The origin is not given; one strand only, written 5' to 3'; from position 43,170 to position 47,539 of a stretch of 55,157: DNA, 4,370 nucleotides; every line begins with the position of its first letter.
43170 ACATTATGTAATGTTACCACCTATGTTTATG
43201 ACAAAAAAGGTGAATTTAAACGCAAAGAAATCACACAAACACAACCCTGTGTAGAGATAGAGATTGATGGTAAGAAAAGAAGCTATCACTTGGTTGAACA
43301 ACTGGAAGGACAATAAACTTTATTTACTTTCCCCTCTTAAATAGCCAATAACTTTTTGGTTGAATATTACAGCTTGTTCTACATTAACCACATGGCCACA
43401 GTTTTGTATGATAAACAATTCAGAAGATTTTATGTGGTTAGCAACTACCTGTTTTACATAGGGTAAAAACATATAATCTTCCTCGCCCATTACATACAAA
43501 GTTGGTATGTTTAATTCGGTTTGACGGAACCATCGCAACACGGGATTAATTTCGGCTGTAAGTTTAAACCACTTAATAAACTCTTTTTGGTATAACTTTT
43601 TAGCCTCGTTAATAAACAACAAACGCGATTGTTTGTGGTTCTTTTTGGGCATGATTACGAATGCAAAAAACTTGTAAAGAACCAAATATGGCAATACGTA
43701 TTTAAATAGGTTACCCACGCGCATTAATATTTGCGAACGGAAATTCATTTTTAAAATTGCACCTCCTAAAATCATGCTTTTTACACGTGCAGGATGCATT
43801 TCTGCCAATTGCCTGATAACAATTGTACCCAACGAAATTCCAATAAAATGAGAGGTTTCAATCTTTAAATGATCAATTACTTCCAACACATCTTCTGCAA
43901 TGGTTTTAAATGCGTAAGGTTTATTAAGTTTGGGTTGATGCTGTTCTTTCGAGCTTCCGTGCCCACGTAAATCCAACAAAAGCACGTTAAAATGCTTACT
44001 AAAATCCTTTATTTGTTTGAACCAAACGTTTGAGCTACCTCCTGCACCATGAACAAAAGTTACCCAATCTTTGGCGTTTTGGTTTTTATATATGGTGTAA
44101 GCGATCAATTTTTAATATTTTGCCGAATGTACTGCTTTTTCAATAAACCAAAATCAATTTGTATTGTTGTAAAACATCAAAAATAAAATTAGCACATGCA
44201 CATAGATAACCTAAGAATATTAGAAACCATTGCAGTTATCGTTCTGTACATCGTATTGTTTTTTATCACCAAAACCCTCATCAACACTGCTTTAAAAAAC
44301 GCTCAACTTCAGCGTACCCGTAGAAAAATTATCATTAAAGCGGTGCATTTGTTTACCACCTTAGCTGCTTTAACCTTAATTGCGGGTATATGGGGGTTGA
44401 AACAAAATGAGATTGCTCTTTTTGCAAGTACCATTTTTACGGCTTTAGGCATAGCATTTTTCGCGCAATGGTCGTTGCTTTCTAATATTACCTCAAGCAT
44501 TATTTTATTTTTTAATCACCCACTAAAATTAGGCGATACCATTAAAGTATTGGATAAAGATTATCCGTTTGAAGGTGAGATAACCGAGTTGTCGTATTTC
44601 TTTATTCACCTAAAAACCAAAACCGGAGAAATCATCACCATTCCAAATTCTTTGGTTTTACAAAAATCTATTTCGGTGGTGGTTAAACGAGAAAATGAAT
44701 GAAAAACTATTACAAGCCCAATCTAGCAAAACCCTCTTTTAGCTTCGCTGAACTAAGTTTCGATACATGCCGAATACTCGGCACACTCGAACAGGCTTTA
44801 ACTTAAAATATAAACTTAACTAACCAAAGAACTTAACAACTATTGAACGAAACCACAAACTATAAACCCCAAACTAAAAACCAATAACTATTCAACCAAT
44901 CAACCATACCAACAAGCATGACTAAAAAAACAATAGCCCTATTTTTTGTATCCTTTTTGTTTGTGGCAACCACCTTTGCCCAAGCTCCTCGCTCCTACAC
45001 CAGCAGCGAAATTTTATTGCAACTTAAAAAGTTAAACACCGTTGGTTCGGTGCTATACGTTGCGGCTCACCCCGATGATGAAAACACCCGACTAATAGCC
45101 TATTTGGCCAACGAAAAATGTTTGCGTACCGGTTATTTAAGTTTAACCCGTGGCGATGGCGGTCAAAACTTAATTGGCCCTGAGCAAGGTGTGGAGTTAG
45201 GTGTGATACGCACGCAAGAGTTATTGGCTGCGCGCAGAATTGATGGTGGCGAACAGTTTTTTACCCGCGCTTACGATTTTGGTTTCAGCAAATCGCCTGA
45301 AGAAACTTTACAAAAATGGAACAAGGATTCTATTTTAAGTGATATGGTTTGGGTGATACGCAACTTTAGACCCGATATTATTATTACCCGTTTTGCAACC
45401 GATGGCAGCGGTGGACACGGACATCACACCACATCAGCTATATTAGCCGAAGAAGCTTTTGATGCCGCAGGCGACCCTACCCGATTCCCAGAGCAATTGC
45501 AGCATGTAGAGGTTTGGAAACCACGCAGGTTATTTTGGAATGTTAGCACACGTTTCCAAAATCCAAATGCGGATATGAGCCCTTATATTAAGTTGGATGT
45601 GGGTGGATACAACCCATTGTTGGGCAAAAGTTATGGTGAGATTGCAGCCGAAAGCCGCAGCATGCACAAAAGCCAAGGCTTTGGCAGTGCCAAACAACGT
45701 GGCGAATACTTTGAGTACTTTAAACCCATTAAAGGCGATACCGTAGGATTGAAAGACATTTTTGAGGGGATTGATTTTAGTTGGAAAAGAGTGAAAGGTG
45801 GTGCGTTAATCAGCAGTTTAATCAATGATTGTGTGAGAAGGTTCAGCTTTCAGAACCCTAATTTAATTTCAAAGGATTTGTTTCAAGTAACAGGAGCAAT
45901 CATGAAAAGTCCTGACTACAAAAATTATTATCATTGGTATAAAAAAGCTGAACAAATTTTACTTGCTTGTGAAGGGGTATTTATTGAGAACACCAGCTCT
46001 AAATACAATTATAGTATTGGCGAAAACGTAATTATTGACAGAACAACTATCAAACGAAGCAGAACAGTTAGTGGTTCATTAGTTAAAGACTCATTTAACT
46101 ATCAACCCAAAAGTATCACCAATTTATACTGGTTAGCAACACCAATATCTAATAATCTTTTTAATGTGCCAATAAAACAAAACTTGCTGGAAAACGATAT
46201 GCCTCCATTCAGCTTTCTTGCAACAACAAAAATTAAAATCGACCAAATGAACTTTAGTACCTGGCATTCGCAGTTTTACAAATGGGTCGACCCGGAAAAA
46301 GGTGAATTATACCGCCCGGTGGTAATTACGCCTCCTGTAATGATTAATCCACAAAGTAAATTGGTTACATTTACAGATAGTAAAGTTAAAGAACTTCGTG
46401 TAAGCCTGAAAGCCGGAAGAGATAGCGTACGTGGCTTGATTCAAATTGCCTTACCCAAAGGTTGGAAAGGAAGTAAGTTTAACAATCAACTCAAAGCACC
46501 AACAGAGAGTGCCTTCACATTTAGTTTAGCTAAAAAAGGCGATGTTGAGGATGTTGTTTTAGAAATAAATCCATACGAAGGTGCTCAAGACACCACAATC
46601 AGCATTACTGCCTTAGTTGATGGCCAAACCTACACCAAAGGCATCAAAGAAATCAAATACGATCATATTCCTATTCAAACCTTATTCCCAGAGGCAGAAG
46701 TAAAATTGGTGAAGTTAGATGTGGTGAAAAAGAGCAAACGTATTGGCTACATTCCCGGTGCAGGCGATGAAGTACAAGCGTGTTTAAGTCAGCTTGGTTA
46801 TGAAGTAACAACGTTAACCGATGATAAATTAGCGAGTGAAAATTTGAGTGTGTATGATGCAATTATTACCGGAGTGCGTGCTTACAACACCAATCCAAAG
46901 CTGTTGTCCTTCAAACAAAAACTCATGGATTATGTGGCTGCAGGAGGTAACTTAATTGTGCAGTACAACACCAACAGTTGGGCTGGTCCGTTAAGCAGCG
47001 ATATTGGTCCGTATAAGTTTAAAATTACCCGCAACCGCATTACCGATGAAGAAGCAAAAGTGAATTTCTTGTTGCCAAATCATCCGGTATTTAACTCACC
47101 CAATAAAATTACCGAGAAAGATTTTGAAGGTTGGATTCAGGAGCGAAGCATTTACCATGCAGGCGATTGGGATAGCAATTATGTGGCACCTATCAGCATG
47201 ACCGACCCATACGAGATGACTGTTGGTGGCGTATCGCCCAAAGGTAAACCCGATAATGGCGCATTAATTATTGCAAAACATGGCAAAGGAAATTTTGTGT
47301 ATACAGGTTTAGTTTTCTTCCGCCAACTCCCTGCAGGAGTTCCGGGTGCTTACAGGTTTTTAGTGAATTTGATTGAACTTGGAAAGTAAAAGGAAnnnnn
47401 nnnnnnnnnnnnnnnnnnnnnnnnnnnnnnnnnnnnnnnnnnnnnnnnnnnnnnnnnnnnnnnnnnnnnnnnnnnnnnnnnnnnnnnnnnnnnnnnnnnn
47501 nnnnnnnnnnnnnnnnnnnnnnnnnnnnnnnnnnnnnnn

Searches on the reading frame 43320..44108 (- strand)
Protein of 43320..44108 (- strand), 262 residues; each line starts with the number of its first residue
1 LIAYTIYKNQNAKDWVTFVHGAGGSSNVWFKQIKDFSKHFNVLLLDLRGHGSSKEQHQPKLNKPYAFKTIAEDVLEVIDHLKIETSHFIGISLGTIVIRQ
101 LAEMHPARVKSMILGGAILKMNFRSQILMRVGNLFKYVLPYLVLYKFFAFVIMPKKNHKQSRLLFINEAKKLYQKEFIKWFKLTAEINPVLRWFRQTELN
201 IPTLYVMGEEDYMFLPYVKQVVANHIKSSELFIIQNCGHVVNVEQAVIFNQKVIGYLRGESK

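Call 63: search_protein_families(library=pfam, proteins=[window:43320-44108:-], max_evalue=0.01)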
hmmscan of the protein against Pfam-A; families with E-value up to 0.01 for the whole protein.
window:43320-44108:- (262 aa): 6 families
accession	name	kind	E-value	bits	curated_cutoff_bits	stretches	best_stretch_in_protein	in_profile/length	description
PF00561.26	Abhydrolase_1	-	1.4e-31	110.5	25.8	2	15-122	2-107/245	alpha/beta hydrolase fold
PF12697.13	Abhydrolase_6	-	6.8e-16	60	26.3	1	18-246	3-211/217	Alpha/beta hydrolase family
PF12146.15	Hydrolase_4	-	7.6e-16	58.6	27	1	11-244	2-237/239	Serine aminopeptidase, S33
PF03096.20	Ndr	-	1.2e-05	24.6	23.3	1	30-116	46-131/283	Ndr family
PF02089.21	Palm_thioest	-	0.00017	21.8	26.8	1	16-114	2-105/254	Palmitoyl protein thioesterase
PF03959.19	FSH1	-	0.0028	17.8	21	0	193-241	153-201/211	Serine hydrolase (FSH1)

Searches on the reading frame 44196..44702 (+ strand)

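Call 63: search_protein_families(library=pfam, proteins=[window:44196-44702:+], max_evalue=0.01)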
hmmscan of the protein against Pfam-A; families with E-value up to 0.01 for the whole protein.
window:44196-44702:+ (168 aa): 1 family
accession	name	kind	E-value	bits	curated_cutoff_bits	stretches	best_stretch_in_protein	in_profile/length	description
PF00924.24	MS_channel_2nd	-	4.4e-14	52.8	20.2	1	94-159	2-63/68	Mechanosensitive ion channel, beta-domain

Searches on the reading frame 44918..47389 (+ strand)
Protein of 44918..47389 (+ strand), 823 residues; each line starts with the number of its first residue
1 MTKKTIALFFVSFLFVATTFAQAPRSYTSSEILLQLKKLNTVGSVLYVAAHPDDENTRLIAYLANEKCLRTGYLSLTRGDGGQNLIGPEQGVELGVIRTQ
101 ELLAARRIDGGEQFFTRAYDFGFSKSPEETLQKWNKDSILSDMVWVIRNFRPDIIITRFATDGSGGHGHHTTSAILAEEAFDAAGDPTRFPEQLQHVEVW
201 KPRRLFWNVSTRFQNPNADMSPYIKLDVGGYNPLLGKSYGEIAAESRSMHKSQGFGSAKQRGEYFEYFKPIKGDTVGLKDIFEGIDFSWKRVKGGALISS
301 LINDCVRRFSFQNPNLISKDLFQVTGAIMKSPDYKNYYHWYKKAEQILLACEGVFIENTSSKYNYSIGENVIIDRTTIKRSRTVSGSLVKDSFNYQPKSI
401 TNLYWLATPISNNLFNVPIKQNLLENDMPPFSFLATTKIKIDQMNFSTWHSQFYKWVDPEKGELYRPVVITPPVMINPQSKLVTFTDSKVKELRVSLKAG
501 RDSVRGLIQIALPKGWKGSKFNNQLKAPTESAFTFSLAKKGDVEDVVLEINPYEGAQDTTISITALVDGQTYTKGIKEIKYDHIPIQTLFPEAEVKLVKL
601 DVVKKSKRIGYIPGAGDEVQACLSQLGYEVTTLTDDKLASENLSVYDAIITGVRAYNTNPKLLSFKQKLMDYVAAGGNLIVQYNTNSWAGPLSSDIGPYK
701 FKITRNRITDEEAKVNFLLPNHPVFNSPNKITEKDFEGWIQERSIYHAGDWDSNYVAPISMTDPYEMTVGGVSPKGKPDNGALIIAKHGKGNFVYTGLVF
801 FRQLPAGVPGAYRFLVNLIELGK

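Call 57: search_protein_families(library=pfam, proteins=[window:44918-47389:+])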
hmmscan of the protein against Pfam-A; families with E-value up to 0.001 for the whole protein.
window:44918-47389:+ (823 aa): 1 family
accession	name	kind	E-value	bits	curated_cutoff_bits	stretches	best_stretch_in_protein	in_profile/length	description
PF02585.22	PIG-L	-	1.2e-15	58.6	28.2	1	46-180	1-128/129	GlcNAc-PI de-N-acetylase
